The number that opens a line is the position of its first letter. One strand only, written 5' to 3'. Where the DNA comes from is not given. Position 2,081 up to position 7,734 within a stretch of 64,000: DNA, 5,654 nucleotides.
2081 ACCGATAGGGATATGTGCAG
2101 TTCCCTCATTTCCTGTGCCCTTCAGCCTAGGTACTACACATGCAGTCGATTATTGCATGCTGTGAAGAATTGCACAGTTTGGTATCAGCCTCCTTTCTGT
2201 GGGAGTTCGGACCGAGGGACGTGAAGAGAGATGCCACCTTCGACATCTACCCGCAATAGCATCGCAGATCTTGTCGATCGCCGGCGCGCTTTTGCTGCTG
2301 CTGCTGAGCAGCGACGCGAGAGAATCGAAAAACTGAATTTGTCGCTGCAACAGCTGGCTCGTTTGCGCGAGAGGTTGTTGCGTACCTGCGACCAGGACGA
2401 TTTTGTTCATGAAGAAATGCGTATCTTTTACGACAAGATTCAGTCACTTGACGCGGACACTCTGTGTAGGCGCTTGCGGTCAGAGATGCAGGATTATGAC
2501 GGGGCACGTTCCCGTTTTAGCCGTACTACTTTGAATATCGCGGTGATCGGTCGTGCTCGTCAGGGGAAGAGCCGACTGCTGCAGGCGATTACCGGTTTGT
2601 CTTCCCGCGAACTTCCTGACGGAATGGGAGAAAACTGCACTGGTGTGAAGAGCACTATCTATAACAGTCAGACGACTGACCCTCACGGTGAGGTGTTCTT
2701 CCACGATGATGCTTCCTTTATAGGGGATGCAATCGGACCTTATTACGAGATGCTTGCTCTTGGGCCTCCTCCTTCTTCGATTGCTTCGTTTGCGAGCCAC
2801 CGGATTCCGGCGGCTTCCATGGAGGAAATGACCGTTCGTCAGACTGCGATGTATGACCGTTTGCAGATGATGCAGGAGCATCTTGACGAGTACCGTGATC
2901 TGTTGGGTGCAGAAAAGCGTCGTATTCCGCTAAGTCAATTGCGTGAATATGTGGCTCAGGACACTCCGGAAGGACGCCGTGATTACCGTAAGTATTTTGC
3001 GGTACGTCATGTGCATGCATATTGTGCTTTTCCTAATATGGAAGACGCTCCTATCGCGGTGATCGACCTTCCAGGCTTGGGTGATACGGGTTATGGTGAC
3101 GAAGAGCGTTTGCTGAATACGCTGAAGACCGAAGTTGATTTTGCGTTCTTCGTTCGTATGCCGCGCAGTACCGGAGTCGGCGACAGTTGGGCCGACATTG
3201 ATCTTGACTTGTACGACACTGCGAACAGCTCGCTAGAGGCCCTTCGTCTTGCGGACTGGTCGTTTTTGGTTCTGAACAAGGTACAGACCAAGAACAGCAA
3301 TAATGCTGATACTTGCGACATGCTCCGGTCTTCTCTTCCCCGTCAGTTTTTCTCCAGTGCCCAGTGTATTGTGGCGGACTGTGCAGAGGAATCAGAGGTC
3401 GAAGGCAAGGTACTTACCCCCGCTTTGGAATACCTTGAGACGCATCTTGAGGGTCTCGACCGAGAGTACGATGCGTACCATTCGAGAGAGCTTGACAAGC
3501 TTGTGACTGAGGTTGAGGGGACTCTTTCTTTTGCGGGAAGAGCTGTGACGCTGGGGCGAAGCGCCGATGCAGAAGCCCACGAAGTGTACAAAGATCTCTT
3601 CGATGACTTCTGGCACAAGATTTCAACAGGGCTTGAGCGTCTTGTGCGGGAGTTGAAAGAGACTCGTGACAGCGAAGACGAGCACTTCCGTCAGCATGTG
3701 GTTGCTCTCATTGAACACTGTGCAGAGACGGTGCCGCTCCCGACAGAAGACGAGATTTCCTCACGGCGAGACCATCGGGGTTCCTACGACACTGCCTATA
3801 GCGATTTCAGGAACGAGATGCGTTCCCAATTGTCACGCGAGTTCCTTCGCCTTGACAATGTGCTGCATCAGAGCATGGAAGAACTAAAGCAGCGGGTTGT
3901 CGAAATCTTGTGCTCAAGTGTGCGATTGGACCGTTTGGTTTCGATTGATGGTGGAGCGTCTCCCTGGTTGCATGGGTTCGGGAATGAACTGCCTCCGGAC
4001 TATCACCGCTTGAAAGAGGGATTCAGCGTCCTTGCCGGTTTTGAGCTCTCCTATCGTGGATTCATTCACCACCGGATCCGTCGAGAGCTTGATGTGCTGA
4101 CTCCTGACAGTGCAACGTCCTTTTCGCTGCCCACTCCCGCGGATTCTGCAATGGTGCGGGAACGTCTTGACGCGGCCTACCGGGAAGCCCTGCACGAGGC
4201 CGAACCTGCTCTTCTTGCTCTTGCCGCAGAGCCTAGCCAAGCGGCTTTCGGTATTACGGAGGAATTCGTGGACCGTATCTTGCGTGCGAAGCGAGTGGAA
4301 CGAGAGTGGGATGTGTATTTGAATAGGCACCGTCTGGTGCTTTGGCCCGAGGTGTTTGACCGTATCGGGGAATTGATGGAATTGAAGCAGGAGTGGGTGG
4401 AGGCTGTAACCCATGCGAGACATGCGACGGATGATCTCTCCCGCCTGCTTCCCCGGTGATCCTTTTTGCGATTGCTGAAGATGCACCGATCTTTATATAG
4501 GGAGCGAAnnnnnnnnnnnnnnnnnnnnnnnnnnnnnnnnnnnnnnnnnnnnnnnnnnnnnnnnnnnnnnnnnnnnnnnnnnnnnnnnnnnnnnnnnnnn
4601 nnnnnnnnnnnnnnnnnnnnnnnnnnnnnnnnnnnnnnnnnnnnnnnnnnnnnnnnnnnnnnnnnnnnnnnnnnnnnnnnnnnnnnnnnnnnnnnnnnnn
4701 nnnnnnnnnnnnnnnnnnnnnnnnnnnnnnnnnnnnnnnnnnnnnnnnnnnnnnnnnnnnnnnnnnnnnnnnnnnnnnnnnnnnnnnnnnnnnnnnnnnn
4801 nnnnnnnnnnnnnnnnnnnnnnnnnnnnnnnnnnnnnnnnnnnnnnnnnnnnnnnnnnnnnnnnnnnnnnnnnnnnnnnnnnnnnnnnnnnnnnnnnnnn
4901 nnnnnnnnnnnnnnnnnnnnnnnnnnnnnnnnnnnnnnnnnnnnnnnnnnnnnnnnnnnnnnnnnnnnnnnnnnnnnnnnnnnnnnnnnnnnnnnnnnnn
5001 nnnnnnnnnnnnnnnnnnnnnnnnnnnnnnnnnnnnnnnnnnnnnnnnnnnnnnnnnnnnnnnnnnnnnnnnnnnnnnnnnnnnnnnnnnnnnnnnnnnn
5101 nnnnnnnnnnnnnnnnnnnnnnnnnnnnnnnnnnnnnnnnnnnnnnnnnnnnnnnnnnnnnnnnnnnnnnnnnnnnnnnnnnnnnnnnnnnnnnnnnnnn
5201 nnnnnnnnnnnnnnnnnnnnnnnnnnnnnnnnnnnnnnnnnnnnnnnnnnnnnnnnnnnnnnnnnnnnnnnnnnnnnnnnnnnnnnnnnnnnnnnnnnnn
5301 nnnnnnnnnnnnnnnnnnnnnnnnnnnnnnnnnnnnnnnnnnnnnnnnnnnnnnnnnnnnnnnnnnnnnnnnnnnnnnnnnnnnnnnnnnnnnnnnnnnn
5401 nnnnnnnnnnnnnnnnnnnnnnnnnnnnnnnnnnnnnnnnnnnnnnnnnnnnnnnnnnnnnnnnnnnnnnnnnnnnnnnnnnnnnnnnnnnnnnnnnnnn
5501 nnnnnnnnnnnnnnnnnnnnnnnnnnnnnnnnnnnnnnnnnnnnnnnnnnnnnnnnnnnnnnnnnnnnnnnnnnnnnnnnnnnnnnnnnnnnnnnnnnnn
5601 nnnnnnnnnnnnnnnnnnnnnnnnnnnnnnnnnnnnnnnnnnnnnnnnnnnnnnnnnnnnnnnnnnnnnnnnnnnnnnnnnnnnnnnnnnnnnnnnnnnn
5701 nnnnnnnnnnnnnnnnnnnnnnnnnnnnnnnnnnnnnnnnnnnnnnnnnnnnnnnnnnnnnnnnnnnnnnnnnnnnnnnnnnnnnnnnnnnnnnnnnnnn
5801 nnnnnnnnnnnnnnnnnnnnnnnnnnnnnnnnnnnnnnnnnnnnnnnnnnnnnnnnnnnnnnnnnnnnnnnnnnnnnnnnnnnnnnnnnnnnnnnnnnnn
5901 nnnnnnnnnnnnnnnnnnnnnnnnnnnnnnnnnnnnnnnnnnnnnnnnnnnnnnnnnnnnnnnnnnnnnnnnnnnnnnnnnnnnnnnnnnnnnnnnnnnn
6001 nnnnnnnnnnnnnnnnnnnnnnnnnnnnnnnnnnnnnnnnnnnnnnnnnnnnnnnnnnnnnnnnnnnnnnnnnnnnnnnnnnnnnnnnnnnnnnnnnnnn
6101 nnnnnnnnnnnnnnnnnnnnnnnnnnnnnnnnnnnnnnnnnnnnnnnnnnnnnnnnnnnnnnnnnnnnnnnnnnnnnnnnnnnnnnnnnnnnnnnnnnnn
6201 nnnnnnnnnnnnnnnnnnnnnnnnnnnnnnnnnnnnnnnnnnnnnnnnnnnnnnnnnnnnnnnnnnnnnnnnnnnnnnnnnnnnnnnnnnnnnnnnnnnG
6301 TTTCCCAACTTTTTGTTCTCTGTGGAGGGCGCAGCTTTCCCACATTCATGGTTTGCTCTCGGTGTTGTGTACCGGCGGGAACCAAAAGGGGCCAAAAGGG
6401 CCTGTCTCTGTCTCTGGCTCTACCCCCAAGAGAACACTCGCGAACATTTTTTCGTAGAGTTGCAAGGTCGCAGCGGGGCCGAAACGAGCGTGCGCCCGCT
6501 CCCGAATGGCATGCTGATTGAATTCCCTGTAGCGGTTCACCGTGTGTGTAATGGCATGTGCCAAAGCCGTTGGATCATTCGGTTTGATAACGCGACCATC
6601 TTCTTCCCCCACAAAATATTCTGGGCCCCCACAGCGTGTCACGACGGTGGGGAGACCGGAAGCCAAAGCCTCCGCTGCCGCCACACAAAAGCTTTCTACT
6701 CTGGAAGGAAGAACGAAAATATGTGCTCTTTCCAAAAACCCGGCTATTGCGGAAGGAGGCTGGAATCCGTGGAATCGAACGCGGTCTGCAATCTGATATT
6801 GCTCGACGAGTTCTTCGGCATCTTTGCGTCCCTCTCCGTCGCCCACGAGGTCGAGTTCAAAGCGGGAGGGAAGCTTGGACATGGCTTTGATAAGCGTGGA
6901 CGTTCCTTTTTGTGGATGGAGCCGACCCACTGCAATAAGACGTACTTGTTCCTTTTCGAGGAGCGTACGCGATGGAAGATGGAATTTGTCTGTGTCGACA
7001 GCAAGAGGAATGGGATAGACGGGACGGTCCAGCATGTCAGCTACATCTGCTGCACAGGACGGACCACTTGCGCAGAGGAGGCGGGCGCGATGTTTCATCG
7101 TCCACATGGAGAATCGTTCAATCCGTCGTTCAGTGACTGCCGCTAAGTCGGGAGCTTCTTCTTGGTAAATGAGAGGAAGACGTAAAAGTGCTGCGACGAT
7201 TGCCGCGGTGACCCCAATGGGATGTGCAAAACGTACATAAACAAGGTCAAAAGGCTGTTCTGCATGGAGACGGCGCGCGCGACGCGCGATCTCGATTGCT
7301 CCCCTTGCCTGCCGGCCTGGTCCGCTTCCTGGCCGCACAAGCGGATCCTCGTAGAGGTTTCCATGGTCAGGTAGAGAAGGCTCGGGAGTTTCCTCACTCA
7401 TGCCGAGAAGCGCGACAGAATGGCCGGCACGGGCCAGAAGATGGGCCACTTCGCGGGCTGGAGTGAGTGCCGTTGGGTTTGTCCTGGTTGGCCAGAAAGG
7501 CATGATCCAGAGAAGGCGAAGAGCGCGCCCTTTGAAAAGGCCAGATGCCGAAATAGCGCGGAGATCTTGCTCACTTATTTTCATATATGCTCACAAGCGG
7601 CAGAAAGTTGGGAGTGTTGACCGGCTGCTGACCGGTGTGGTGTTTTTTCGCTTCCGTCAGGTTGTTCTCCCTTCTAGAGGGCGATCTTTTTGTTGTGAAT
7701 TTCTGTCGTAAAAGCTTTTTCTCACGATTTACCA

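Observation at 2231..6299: Three-gene operon of two paralogous dynamin-like GTPases plus an unknown protein in an accessory context: candidate Eleos/LeoABC-like or IniA/IniC-like system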

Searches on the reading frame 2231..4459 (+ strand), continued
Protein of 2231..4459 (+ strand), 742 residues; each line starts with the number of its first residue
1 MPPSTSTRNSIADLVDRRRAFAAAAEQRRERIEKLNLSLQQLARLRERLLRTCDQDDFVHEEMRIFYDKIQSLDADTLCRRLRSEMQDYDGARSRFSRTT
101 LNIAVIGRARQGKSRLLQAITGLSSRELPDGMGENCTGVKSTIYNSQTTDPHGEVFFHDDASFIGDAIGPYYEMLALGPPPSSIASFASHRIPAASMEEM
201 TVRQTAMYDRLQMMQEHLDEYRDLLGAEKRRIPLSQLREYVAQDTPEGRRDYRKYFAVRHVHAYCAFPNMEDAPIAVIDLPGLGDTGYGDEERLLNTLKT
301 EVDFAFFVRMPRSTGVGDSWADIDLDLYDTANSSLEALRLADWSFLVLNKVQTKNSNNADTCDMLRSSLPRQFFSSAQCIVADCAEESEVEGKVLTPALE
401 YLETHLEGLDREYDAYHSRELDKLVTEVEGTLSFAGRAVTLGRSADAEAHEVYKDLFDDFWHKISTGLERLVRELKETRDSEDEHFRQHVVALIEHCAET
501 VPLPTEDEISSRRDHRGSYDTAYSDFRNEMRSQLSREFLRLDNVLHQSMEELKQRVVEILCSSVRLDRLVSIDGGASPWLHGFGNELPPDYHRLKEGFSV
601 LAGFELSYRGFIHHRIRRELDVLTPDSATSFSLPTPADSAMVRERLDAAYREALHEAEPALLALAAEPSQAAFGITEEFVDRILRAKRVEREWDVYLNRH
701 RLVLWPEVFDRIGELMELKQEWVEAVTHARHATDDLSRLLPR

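Call 94: search_protein_families(library=pfam, proteins=[L014:5927-6415:+, L021:10407-11060:+, L013:7618-8088:+, L049:11211-13442:+, L044:11219-12541:+, L009:11157-12383:+, L063:11184-12461:+, L068:11296-12408:+, L080:11226-12218:+], max_evalue=0.001)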
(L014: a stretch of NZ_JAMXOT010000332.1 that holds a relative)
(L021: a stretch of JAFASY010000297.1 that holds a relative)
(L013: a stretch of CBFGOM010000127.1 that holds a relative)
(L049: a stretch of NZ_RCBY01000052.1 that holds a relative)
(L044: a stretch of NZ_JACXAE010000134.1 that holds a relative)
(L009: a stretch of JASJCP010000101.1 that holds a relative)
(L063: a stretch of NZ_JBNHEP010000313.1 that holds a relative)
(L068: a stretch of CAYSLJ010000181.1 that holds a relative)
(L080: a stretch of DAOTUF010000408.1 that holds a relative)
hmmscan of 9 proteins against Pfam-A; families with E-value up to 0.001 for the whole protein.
L014:5927-6415:+ (162 aa): 1 family
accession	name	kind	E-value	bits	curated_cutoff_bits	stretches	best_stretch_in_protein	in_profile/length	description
PF13671.12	AAA_33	-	2.7e-14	54.1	27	1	4-111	1-129/143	AAA domain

L021:10407-11060:+ (217 aa): 1 family
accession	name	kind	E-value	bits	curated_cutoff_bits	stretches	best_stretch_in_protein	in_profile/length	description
PF05019.18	Coq4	-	7.1e-33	114.2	22.9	1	9-216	11-218/221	Coenzyme Q (ubiquinone) biosynthesis protein Coq4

L013:7618-8088:+ (156 aa): 1 family
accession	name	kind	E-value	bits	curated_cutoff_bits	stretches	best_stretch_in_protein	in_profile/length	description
PF13671.12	AAA_33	-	5.7e-12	46.6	27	1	4-114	1-132/143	AAA domain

L049:11211-13442:+ (743 aa): 5 families
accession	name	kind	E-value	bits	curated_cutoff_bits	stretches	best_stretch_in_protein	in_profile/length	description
PF05345.18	He_PIG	-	3.6e-55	184.8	24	5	385-471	2-96/96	Putative Ig domain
PF18957.6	RibLong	-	1.5e-10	42.2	27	0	326-368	36-81/93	Long Rib domain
PF21159.3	FlgK_2nd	-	9.4e-07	29.7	24.7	0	368-444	37-111/116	Flagellar hook-associated protein 1, D3 domain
PF18297.6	NFACT-R_2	-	8.3e-05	23.1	26.9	0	698-731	39-72/104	NFACT protein RNA binding domain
PF04427.23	Brix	-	0.00016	22.1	28.2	0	680-709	66-95/193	Brix domain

L044:11219-12541:+ (440 aa): 0 families

L009:11157-12383:+ (408 aa): 22 families
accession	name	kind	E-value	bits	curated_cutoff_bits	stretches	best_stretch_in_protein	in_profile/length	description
PF00400.38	WD40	-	7.8e-11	42.5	27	1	310-340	8-39/39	WD domain, G-beta repeat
PF24817.1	WD40_WDHD1_1st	-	4.8e-09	36.2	109.9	0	359-398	126-163/291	WDHD1 first WD40 domain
PF24807.1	WD40_CDC20-Fz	-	7.3e-09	35.8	200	1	298-398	33-126/292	CDC20/Fizzy WD40 domain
PF24814.1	WD40_Prp19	-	4.7e-08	32.9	320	0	361-396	6-40/281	Prp19 WD40 domain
PF23409.1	Beta-prop_EML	-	1.1e-07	32.1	88.2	1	303-404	144-238/267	Echinoderm microtubule-associated protein first beta-propeller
PF25173.1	Beta-prop_WDR3_1st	-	1.8e-07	31.5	154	1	301-397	18-105/184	WDR3 first beta-propeller domain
PF25174.1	Beta-prop_THOC3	-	1.4e-06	28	305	0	360-399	1-38/272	THOC3 beta-propeller domain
PF23414.1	Beta-prop_EML_2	-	2.1e-06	27.8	90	1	274-391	41-152/266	Echinoderm microtubule-associated protein second beta-propeller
PF24796.1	WDR55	-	3.3e-06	26.8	200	1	284-395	65-169/296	WDR55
PF25168.1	Beta-prop_WDR36-Utp21_2nd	-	4e-06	26.8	84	1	307-404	107-198/335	WDR36/Utp21 second beta-propeller domain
PF25171.1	Beta-prop_WDR36-Utp21_1st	-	2.3e-05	24.4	80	1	295-393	47-138/266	WDR36/Utp21 first beta-propeller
PF23383.1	Beta-prop_IFT140_1st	-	2.4e-05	23.7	27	1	293-346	81-136/406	IFT140 first beta-propeller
PF25172.1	Beta-prop_WDR3_2nd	-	3.5e-05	23.6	140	1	296-397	22-114/293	WDR3 second beta-propeller domain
PF24782.2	WD40_MABP1-WDR62_2nd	-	6.2e-05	22.5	290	1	300-382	75-152/341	MABP1/WDR62 second WD40 domain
PF23410.3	Beta-prop_VPS8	-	0.00011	21.8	28.9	1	304-369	52-119/358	Vps8 beta-propeller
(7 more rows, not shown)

L063:11184-12461:+ (425 aa): 2 families
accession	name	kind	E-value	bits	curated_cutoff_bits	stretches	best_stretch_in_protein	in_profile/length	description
PF05345.18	He_PIG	-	1.1e-06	29.5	24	1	349-424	14-96/96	Putative Ig domain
PF18957.6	RibLong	-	0.0008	20.6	27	0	369-408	37-77/93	Long Rib domain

L068:11296-12408:+ (370 aa): 0 families

L080:11226-12218:+ (330 aa): 2 families
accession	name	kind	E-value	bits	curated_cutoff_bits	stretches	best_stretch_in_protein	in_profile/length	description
PF00805.28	Pentapeptide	-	1.4e-19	69.8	20.2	2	259-296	2-39/40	Pentapeptide repeats (8 copies)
PF13599.13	Pentapeptide_4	-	1.7e-07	31.6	38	1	233-295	16-78/78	Pentapeptide repeat region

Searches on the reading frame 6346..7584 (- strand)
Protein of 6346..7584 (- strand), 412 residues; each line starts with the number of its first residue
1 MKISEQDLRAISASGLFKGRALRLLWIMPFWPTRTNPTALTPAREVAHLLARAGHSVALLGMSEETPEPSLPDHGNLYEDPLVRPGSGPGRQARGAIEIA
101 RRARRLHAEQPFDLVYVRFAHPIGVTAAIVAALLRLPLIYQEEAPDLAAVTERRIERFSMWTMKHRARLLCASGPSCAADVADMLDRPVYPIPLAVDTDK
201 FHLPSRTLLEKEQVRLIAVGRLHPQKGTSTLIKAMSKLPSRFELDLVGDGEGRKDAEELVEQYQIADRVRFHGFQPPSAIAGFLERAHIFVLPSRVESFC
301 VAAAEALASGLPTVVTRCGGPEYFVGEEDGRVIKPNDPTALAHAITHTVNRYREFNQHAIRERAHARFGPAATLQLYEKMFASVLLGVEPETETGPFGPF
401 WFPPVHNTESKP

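Call 3: search_protein_families(library=pfam, proteins=[window:6346-7584:-], max_evalue=0.1)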
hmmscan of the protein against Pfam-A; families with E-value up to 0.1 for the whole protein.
window:6346-7584:- (412 aa): 5 families
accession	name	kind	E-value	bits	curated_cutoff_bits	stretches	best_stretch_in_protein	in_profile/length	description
PF00534.26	Glycos_transf_1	-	1.1e-34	119.9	26.4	1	207-352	9-159/172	Glycosyl transferases group 1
PF13692.12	Glyco_trans_1_4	-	1.2e-30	107.1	27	1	215-348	3-139/142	Glycosyl transferases group 1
PF20706.3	GT4-conflict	-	1e-12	48.2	26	1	162-328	142-323/385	Family 4 Glycosyltransferase in conflict systems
PF13439.12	Glyco_transf_4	-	3.1e-10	40.8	28.5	1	44-200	9-170/170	Glycosyltransferase Family 4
PF13579.12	Glyco_trans_4_4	-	4.1e-07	30.9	29.7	1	43-171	7-132/158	Glycosyl transferase 4-like domain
